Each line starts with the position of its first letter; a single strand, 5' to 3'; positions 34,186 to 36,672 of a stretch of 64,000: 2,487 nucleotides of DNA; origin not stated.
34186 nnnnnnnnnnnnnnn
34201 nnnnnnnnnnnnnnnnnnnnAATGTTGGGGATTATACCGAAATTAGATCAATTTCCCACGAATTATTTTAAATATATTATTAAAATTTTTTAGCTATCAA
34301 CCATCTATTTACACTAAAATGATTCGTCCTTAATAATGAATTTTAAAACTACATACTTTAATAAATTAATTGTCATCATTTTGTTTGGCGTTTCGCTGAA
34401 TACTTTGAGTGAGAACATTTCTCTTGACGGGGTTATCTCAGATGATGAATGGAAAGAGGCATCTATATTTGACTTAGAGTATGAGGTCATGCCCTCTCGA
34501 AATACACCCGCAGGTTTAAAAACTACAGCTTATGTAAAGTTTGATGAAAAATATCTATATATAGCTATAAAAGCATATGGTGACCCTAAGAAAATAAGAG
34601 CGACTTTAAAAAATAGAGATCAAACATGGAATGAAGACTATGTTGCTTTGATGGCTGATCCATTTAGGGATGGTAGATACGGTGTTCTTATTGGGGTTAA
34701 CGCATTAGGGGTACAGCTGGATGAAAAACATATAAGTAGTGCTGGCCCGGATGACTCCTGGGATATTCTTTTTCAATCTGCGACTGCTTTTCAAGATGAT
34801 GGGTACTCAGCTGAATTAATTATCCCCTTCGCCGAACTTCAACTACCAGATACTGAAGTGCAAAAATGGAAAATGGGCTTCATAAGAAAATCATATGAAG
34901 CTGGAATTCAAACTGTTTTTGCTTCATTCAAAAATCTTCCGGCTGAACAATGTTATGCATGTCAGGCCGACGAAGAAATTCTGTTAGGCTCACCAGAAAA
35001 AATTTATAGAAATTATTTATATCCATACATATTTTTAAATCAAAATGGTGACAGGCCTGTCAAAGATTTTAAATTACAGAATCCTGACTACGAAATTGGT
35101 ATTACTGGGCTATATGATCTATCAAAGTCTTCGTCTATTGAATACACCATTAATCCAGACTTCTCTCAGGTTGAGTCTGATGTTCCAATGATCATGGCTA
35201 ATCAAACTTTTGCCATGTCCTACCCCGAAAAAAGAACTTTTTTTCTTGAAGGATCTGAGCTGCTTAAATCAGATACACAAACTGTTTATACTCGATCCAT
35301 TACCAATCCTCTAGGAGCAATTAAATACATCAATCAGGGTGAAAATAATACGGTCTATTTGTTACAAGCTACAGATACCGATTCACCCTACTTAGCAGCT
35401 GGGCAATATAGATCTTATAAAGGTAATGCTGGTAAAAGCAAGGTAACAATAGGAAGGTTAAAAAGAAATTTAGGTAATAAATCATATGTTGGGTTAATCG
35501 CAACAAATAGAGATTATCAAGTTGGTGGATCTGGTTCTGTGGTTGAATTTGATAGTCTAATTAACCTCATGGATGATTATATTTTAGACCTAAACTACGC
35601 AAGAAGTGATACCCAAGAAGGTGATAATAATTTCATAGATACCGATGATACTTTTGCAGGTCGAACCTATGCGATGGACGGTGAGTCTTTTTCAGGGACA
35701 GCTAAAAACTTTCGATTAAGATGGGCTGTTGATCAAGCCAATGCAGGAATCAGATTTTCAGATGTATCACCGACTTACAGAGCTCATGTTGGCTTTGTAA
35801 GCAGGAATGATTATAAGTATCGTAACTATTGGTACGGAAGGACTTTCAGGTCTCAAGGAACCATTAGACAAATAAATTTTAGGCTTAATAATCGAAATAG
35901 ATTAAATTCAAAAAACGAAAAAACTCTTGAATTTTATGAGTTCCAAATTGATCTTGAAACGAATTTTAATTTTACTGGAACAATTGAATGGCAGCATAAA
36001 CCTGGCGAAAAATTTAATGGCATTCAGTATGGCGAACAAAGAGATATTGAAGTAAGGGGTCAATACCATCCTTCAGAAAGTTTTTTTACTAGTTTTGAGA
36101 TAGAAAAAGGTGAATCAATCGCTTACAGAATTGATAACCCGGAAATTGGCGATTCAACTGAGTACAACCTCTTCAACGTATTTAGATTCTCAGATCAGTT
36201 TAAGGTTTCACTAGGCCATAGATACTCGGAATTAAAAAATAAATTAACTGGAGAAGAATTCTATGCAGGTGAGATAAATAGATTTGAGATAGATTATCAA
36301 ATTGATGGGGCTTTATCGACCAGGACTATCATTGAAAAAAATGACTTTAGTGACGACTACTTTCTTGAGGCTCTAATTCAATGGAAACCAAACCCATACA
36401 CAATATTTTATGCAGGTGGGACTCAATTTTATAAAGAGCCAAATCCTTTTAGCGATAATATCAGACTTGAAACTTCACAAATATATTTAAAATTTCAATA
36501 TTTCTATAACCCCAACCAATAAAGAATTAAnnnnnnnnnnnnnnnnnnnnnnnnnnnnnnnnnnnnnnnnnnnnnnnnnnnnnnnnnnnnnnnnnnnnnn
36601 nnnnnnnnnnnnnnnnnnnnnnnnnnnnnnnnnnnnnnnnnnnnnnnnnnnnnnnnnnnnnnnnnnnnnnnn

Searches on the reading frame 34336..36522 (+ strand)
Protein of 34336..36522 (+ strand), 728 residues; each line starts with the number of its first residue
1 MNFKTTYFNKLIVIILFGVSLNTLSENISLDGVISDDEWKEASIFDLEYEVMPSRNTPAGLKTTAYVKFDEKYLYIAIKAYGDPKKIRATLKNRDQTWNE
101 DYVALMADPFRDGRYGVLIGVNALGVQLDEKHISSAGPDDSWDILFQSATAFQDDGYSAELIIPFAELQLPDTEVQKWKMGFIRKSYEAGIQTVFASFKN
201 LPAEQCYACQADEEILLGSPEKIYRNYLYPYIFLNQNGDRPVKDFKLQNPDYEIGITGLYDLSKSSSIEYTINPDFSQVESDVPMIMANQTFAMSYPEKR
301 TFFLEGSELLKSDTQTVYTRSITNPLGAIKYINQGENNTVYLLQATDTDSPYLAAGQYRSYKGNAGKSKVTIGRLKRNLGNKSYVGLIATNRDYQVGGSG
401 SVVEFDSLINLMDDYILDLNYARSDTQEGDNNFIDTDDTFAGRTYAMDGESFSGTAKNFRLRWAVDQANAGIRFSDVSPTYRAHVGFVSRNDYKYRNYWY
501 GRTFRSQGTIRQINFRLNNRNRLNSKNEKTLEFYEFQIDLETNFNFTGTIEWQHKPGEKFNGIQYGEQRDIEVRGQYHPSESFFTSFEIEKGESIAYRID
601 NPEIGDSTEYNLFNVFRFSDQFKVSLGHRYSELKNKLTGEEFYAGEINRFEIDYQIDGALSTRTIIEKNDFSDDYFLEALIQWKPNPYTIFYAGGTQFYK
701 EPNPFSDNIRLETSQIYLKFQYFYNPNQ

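Call 3: search_protein_families(library=pfam, proteins=[window:34336-36522:+], max_evalue=0.1)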
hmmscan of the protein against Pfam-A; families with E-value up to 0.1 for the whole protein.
window:34336-36522:+ (728 aa): 2 families
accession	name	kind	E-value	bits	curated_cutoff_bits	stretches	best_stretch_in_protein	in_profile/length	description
PF06452.16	CBM9_1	-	6.9e-08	33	23.4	1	30-188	1-150/185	Carbohydrate family 9 binding domain-like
PF18539.7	DUF5625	-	0.092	13.5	26.9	0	396-429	6-39/131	Domain of unknown function (DUF5625)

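Call 4: search_protein_families(library=ncbifam, proteins=[window:34336-36522:+], max_evalue=0.1)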
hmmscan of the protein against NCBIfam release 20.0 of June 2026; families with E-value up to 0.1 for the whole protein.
window:34336-36522:+ (728 aa): 1 family
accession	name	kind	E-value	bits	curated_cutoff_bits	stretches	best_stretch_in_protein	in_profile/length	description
TIGR03785.1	marine_sort_HK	equivalog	0.0074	14.6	612.2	1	23-168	76-217/703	proteobacterial dedicated sortase system histidine kinase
